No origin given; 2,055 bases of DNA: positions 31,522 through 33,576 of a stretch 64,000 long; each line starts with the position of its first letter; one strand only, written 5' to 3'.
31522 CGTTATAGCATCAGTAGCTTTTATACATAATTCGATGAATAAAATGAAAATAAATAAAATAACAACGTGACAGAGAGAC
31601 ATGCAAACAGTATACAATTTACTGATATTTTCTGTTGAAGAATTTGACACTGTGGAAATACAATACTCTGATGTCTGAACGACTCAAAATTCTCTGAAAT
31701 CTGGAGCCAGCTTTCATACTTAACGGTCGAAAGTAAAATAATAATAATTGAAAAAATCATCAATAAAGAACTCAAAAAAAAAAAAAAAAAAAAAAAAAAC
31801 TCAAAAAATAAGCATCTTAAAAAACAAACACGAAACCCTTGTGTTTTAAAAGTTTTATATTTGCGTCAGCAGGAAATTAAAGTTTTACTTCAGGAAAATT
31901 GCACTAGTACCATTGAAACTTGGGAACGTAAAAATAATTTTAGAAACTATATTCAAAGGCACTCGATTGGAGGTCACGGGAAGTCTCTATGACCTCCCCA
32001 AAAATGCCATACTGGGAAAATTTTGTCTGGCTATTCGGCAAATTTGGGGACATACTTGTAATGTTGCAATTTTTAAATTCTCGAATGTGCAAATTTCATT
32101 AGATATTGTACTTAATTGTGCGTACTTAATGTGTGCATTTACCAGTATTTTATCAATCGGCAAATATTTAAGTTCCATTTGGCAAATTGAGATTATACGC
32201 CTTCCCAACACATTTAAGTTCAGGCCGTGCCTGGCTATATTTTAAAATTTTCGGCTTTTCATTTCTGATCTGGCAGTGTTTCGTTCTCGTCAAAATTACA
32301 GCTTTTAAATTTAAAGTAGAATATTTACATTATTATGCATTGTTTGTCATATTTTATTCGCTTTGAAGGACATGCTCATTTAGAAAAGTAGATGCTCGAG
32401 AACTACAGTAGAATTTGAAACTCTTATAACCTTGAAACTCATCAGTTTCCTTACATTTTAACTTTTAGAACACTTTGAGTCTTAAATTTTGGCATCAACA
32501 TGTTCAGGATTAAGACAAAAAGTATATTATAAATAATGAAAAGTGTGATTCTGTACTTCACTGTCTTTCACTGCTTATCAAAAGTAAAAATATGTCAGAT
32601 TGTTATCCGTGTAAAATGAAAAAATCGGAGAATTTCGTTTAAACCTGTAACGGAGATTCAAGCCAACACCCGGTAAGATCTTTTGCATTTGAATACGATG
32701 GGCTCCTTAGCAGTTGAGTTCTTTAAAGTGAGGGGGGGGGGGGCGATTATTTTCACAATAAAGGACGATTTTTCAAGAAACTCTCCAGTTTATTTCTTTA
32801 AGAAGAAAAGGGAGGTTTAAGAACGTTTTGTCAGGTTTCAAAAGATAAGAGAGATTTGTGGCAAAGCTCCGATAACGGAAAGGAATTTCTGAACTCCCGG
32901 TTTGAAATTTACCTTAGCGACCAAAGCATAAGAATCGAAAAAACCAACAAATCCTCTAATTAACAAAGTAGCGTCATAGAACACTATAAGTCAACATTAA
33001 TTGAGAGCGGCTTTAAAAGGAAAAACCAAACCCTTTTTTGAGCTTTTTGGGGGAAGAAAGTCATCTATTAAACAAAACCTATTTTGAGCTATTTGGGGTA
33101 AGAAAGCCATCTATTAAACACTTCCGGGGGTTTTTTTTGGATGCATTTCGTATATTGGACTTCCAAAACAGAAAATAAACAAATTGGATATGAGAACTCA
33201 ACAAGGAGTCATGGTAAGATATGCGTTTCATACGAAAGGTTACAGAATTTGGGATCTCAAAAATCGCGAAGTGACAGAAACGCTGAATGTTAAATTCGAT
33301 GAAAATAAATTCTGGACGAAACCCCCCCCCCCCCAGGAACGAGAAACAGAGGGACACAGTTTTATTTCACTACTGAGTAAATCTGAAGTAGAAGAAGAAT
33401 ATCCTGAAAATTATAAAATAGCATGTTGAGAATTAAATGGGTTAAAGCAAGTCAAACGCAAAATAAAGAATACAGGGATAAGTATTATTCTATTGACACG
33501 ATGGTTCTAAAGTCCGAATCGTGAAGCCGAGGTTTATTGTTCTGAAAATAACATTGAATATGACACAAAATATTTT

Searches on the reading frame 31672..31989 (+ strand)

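Call 42: search_protein_families(library=pfam, proteins=[window:31672-31989:+], max_evalue=0.01)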
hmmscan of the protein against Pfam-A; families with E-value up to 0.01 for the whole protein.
window:31672-31989:+ (106 aa): 1 family
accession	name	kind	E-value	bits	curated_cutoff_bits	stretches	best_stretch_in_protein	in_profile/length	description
PF23797.1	Beta-prop_ELP1_2nd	-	0.0057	17.1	27.8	1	2-89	32-124/273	ELP1 N-terminal second beta-propeller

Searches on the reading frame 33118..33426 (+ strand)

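Call 42: search_protein_families(library=pfam, proteins=[window:33118-33426:+], max_evalue=0.01)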
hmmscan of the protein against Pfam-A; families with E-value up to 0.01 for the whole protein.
window:33118-33426:+ (103 aa): 1 family
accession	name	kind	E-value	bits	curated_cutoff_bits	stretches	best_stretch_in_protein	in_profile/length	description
PF25597.1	SH3_retrovirus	-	8.4e-21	74.1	27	1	7-66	13-72/73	Retroviral polymerase SH3-like domain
